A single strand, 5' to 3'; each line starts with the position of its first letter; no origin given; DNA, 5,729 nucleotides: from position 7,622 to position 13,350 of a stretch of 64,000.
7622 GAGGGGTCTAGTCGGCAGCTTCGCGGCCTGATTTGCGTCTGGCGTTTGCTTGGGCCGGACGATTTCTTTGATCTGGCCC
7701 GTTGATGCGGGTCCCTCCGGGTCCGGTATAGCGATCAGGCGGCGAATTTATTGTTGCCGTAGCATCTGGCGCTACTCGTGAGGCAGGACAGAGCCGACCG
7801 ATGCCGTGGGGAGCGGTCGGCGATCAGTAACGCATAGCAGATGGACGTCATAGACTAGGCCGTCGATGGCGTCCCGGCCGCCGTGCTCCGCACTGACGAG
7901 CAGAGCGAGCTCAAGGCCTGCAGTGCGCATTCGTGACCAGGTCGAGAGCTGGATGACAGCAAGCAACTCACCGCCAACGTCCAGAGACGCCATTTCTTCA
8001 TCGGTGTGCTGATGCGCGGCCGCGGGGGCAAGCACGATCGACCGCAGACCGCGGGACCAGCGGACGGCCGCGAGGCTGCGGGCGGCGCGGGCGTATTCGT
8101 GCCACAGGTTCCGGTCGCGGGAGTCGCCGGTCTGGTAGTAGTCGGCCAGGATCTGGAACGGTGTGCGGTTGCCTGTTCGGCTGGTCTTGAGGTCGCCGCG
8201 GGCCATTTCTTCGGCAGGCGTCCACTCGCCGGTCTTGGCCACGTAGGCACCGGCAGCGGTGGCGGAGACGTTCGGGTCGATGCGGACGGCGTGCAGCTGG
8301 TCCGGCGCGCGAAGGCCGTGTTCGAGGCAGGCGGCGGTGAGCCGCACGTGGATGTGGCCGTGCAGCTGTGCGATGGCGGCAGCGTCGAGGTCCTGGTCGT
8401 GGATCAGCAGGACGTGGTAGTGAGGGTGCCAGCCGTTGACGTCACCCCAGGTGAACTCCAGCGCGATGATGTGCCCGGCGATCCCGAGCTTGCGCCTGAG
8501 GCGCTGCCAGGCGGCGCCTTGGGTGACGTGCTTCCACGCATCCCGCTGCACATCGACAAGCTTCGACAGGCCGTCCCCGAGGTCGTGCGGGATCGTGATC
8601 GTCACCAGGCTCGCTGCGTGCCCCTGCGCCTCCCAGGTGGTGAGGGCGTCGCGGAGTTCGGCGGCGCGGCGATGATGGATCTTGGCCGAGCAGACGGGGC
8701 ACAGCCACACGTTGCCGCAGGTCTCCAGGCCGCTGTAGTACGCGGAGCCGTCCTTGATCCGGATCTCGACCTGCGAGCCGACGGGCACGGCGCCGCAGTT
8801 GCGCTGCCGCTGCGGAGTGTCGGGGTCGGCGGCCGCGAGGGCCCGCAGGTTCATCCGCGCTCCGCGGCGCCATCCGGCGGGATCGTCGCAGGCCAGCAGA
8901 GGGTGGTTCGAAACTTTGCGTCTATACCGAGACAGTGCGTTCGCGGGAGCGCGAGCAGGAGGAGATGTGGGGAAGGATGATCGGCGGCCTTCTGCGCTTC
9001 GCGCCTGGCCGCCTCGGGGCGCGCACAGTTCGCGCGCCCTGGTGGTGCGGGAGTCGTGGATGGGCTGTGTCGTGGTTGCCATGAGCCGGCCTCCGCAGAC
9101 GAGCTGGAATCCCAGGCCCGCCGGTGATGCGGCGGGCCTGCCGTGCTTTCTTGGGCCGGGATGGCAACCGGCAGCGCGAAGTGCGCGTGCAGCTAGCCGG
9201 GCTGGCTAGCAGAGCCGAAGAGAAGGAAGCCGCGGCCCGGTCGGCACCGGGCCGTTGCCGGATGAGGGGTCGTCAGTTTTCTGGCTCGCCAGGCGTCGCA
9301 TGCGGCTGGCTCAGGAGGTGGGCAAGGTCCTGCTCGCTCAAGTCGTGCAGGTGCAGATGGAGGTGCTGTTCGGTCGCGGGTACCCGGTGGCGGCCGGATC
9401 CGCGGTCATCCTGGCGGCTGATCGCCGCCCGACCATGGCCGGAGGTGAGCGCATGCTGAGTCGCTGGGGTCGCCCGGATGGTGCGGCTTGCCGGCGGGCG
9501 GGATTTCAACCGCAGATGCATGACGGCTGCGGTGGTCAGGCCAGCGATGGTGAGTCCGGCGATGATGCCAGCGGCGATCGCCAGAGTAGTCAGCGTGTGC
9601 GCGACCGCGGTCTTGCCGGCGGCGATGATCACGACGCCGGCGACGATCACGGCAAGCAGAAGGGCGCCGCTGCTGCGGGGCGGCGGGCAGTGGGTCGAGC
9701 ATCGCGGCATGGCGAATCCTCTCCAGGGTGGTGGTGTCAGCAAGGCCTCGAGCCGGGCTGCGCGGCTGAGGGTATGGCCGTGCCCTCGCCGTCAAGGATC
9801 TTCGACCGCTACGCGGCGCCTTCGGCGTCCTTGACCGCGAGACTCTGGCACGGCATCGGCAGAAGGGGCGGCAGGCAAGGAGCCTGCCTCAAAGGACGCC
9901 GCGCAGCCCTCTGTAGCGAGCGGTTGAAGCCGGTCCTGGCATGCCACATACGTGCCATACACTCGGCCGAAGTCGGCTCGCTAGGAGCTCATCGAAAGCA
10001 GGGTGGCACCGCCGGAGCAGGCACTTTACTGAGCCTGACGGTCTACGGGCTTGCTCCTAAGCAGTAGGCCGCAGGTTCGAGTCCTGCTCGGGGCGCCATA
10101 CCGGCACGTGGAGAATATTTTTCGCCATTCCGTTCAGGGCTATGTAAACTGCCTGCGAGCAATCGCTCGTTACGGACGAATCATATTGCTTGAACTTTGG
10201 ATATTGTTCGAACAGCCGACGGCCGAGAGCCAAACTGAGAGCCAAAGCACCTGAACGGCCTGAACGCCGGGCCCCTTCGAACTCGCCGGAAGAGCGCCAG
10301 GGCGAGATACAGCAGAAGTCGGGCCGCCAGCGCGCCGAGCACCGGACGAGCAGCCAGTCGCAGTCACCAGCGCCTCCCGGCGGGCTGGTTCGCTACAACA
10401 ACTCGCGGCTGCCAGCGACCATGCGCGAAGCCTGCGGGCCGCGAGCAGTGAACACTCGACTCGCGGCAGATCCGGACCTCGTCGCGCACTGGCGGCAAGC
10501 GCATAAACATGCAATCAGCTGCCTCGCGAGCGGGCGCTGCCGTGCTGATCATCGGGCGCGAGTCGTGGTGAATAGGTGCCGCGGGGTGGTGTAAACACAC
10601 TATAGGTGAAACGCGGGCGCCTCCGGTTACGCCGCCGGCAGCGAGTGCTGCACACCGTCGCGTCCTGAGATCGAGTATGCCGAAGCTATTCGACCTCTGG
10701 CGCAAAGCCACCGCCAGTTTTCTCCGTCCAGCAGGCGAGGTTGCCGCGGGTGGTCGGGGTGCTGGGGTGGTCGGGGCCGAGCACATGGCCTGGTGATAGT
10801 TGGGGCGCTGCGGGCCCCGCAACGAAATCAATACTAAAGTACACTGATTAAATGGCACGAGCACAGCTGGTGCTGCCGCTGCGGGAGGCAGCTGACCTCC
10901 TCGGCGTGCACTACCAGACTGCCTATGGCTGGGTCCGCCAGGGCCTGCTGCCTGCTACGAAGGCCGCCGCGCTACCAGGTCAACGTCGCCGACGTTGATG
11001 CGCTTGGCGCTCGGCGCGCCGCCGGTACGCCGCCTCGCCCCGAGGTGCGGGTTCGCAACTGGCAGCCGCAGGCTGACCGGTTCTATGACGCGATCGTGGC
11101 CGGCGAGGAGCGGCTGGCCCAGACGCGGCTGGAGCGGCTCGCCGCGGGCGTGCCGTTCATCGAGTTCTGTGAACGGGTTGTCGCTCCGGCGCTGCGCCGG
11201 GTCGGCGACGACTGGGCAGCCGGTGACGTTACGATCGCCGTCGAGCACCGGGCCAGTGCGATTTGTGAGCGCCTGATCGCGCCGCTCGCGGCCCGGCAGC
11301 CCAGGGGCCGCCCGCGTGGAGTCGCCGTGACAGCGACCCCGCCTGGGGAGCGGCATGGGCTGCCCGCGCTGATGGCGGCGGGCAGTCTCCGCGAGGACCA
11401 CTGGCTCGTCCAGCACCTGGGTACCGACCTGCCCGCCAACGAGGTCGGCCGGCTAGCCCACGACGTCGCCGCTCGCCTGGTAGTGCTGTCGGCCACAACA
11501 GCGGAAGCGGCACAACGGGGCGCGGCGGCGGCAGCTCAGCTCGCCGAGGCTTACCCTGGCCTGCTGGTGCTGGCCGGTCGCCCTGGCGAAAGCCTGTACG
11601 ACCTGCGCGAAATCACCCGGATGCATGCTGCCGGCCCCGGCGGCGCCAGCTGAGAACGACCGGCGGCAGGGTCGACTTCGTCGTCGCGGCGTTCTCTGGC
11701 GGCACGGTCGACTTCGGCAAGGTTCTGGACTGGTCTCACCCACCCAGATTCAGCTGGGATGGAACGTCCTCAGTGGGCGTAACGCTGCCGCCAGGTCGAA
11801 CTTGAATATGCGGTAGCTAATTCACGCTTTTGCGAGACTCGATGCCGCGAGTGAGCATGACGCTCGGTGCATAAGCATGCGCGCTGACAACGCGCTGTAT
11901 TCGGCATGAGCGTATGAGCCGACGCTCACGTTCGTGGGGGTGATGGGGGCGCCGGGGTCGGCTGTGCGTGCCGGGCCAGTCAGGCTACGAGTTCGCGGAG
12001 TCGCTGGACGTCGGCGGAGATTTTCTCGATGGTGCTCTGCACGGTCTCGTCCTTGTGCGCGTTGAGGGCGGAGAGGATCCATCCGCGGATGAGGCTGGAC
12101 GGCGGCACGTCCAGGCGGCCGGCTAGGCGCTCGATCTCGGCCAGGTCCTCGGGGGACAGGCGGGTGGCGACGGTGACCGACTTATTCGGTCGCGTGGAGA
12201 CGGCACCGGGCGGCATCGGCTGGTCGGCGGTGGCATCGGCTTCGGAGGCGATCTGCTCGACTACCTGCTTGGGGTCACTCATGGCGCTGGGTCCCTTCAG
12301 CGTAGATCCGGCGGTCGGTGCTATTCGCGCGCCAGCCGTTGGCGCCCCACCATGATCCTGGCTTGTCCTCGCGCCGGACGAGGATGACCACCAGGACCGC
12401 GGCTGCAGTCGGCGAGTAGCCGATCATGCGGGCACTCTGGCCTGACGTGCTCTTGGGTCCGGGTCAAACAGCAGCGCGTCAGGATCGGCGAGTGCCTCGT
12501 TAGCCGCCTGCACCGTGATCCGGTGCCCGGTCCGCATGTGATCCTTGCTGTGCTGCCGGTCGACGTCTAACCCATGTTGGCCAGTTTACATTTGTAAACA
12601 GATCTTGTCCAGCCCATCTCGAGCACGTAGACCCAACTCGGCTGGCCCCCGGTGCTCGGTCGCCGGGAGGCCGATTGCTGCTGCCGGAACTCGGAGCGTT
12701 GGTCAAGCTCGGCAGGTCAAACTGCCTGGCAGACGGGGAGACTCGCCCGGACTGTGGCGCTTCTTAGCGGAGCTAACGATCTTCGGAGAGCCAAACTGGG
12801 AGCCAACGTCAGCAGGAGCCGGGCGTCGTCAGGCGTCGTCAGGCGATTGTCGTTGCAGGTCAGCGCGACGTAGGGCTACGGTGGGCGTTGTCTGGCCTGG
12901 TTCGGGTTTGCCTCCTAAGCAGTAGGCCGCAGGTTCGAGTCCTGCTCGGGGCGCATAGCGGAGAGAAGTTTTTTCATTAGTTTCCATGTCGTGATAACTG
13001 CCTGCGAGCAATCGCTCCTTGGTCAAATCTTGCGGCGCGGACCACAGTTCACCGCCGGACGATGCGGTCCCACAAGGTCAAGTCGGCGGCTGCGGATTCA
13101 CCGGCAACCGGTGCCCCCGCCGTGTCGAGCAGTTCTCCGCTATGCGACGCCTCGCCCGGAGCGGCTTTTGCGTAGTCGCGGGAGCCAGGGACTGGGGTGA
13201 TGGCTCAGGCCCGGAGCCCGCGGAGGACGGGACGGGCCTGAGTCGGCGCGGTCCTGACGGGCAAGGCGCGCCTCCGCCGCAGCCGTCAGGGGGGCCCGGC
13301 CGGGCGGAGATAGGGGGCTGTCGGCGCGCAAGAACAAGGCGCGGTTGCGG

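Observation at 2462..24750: Tandem accretion array at tRNA-Arg(CCT): one intact AICE followed by four integrase-less islands closed by a conserved arm plus a decaying tRNA 3' half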

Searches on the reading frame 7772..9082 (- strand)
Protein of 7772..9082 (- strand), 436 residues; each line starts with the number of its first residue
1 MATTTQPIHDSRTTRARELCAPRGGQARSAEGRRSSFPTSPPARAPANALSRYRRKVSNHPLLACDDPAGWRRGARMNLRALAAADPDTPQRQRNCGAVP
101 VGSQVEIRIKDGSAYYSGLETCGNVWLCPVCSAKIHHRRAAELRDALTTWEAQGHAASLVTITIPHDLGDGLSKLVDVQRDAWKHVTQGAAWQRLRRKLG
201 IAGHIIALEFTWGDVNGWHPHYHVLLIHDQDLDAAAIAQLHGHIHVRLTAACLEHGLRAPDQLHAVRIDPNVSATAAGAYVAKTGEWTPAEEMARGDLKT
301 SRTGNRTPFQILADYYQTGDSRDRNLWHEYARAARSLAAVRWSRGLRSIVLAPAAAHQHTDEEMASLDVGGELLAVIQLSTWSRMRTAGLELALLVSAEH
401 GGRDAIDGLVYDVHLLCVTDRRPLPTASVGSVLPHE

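Call 10: search_protein_families(library=pfam, proteins=[window:7772-9082:-], max_evalue=0.01)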
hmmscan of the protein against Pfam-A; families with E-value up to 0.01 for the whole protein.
window:7772-9082:- (436 aa): 1 family
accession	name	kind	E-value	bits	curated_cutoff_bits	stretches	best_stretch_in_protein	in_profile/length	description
PF01446.23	Rep_1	-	8.9e-10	38.9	33.2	1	126-228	13-115/253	Replication protein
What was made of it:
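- On AICE (window 2539-10098): Rep_1, E 8.9e-10, at 7772-9082 (call 10).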

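Call 67: search_protein_families(library=ncbifam, proteins=[window:7772-9082:-], max_evalue=0.01)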
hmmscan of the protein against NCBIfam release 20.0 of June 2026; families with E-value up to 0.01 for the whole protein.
window:7772-9082:- (436 aa): 0 families

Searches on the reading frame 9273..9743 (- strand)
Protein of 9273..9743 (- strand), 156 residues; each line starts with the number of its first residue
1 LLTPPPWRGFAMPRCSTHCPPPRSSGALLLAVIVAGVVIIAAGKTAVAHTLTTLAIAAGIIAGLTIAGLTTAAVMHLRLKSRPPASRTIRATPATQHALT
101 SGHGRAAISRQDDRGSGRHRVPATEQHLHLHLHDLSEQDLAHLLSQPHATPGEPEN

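Call 67: search_protein_families(library=ncbifam, proteins=[window:9273-9743:-], max_evalue=0.01)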
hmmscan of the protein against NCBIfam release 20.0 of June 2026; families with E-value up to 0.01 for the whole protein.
window:9273-9743:- (156 aa): 1 family
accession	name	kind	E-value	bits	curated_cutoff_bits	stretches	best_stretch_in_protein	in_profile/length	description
NF047839.1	PspM_Rv2743c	equivalog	0.0083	16.1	80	1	27-95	16-86/220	phage shock envelope stress response protein PspM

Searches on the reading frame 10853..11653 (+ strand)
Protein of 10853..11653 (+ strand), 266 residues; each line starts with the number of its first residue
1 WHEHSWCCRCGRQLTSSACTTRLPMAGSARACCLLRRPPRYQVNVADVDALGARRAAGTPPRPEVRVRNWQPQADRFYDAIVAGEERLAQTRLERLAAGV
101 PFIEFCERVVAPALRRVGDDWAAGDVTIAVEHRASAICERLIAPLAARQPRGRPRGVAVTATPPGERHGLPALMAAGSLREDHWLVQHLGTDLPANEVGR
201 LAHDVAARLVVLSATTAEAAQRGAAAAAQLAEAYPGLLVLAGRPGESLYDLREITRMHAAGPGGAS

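Call 11: search_protein_families(library=pfam, proteins=[window:10925-11653:+], max_evalue=0.01)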
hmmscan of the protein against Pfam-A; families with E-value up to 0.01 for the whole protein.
window:10925-11653:+ (242 aa): 2 families
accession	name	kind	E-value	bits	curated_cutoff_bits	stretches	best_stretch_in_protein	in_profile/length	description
PF02607.22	B12-binding_2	-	2.8e-12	47.1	23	1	50-119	2-71/74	B12 binding domain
PF02310.24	B12-binding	-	3.6e-06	27.2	32.1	1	133-218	2-87/121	B12 binding domain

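Call 67: search_protein_families(library=ncbifam, proteins=[window:10853-11653:+], max_evalue=0.01)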
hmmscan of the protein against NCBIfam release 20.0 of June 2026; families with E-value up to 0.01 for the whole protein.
window:10853-11653:+ (266 aa): 2 families
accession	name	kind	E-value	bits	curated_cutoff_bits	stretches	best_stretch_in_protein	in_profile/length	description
NF052513.1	TransRegCarH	equivalog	4.3e-21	75.4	400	1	79-223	89-232/274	HTH-type transcriptional repressor CarH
TIGR02370.1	pyl_corrinoid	subfamily_domain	1.8e-05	24.3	215.3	1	79-221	4-152/197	methyltransferase cognate corrinoid protein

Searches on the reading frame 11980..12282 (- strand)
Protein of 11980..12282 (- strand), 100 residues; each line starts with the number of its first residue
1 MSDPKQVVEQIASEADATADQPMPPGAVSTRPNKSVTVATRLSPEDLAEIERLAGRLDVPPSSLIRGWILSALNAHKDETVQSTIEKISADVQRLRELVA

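Call 11: search_protein_families(library=pfam, proteins=[window:11980-12282:-], max_evalue=0.01)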
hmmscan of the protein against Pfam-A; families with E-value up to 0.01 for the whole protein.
window:11980-12282:- (100 aa): 0 families

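Call 67: search_protein_families(library=ncbifam, proteins=[window:11980-12282:-], max_evalue=0.01)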
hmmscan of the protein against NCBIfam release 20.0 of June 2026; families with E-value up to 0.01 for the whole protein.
window:11980-12282:- (100 aa): 1 family
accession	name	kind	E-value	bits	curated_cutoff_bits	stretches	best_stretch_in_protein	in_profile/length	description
NF047399.1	BrnA_antitoxin_add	equivalog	0.0058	16.8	60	0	30-71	26-68/70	type II toxin-antitoxin system BrnA family antitoxin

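Call 87: find_encoding_contigs(protein=window:11980-12282:-, flank=7000, max_places=10)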
Protein window:11980-12282:- (100 aa): 4 contigs read that carry it; 4 places shown.
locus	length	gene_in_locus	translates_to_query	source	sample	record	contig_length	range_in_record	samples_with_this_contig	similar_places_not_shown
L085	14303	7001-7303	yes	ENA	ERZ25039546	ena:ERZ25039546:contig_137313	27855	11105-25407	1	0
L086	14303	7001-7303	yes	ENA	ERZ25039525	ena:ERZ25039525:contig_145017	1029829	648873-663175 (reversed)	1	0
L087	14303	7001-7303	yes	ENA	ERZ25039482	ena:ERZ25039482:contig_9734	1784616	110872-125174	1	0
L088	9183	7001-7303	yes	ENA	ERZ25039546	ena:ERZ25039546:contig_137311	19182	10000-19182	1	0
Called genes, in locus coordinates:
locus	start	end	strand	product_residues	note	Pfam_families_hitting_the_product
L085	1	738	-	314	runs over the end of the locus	PF08279:HTH_11, PF13280:WYL, PF25583:WCX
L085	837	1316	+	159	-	-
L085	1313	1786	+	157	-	-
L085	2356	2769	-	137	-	PF01850:PIN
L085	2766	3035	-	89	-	PF07704:PSK_trans_fac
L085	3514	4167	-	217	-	PF01638:HxlR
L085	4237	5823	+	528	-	PF00083:Sugar_tr (weak), PF07690:MFS_1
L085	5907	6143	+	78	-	-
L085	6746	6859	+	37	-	-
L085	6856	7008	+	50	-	-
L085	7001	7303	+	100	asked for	-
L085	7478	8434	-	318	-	PF12728:HTH_17, PF02607:B12-binding_2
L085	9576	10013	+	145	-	-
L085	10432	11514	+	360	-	PF01446:Rep_1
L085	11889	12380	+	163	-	-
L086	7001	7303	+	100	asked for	-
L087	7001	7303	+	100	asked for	-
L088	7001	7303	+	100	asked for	-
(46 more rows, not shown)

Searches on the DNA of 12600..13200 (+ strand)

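Call 15: search_dna_similar(query=window:12760-13030:+, collection=plasmids, mode=distant, max_evalue=0.001)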
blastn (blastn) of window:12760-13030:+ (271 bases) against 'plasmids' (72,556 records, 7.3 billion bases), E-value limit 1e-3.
Records with a match: 4; places in all: 4; records where one place covers at least 80% of the query: 0.
Best place of each record, by identity: 80-90% 4.
By first word of the organism name: Streptomyces 2; Halobacillus 1; Kitasatospora 1.
By predicted mobility (MOB-suite, as given by PLSDB): non-mobilizable 2; mobilizable 2.
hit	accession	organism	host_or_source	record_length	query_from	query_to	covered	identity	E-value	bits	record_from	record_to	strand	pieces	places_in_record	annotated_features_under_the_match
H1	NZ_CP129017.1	Halobacillus litoralis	-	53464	151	198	18%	83.3%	5e-4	52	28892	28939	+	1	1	none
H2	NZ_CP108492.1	Streptomyces sp. NBC_01243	-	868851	153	197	17%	86.7%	4e-5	55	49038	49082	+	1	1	none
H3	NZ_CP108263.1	Streptomyces sp. NBC_00053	-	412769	153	197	17%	86.7%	4e-5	55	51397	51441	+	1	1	none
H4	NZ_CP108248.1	Kitasatospora sp. NBC_00070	-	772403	151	193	16%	88.4%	4e-5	56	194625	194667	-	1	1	none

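Call 16: search_dna_similar(query=window:12760-13030:+, collection=phages, mode=distant, max_evalue=0.001)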
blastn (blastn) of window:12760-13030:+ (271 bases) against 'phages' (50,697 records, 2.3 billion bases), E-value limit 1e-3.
Records with a match: 76; places in all: 76; records where one place covers at least 80% of the query: 0.
Best place of each record, by identity: 90-95% 51; 80-90% 25.
By first word of the organism name: Synechococcus 37; Streptomyces 14; Acinetobacter 12; Microbacterium 5; Agrobacterium 2; Bacteriophage 1; Microcystis 1; Roseobacter 1; Tegunavirus 1; Cyanophage 1; and 1 more.
By host as written in the record: - 33; Acinetobacter baumannii 8; Synechococcus sp. WH7803 5; Streptomyces sanglieri UNT16F27A 4; Synechococcus sp. WH8017 2; Streptomyces griseus ATCC 10137 2; Streptomyces viridochromogenes DSM40736 2; Streptomyces mirabilis NRRL B-2400 2; and 12 more.
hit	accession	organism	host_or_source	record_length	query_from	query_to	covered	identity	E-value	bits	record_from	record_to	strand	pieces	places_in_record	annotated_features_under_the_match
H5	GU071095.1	Synechococcus phage S-SM2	Synechococcus sp. WH8017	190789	150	202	20%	81.1%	1e-4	52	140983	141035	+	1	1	tRNA-Arg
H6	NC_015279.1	Synechococcus phage S-SM2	Synechococcus sp. WH8017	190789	150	202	20%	81.1%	1e-4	52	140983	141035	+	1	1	tRNA-Arg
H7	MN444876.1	Streptomyces phage Daubenski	Streptomyces griseus ATCC 10137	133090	149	200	19%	82.7%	5e-4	51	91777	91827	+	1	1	147: tRNA-Arg | 148: hypothetical protein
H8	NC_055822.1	Streptomyces phage Daubenski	Streptomyces griseus ATCC 10137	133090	149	200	19%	82.7%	5e-4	51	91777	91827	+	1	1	147: tRNA-Arg | 148: hypothetical protein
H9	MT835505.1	Bacteriophage sp.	human fecal samples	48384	151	200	18%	84.6%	1e-5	56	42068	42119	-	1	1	record has no annotation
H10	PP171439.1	Streptomyces phage Byblos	soil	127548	150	195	17%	89.1%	3e-7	62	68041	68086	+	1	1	record has no annotation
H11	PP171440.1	Streptomyces phage DekoNeimoidia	soil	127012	150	195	17%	89.1%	3e-7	62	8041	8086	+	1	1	record has no annotation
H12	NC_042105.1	Streptomyces phage BillNye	Streptomyces viridochromogenes DSM40736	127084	150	196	17%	85.1%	4e-5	55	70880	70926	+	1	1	tRNA-Arg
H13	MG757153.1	Streptomyces phage BillNye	Streptomyces viridochromogenes DSM40736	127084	150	196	17%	85.1%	4e-5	55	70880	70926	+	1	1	tRNA-Arg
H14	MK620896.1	Streptomyces phage Circinus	Streptomyces griseofuscus ATCC 23916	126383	150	196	17%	85.1%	4e-5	55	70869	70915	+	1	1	99: tRNA-Arg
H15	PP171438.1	Streptomyces phage Ankus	soil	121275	150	195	17%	84.8%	1e-4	53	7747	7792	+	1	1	record has no annotation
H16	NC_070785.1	Streptomyces phage Wakanda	Streptomyces sanglieri UNT16F27A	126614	150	193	16%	86.4%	4e-5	54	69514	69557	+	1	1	101: tRNA-Arg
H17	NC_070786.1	Streptomyces phage Muntaha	Streptomyces sanglieri UNT16F27A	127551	150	193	16%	86.4%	4e-5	54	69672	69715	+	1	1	103: tRNA-Arg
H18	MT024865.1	Streptomyces phage Wakanda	Streptomyces sanglieri UNT16F27A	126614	150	193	16%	86.4%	4e-5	54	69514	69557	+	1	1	101: tRNA-Arg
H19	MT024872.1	Streptomyces phage Muntaha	Streptomyces sanglieri UNT16F27A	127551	150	193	16%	86.4%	4e-5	54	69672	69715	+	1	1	103: tRNA-Arg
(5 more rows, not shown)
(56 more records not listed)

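Call 40: search_rna_families(source=window, start=12600, end=13200, threshold=evalue, max_evalue=1)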
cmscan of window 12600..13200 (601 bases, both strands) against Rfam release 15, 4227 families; matches with E-value up to 1: 3.
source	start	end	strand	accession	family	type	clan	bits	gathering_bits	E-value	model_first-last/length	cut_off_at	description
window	12895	12953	+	RF00005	tRNA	Gene; tRNA;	CL00001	23.7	29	0.016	1-71/71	no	tRNA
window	12910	12954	-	RF04354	Plastid-ycf2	Cis-reg;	-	18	65.7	0.63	1-75/75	no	Plastid-ycf2 5UTR RNA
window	12915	12953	-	RF04351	Plastid-psbl-rps4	Cis-reg;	-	17.9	68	0.54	1-53/53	no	Plastid-psbl-rps4 3UTR RNA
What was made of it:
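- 12909..12954 (+): Full core (46/46). With the arm tail, ARAGORN calls it a pseudo-tRNA (12875-12954). Rfam gives only 23.7 bits, below the threshold of 29 (call 40).
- On Functional tRNA (12875-12954): 23.7 bits against a threshold of 29 (call 40).
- Rfam scores are below threshold (call 40).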
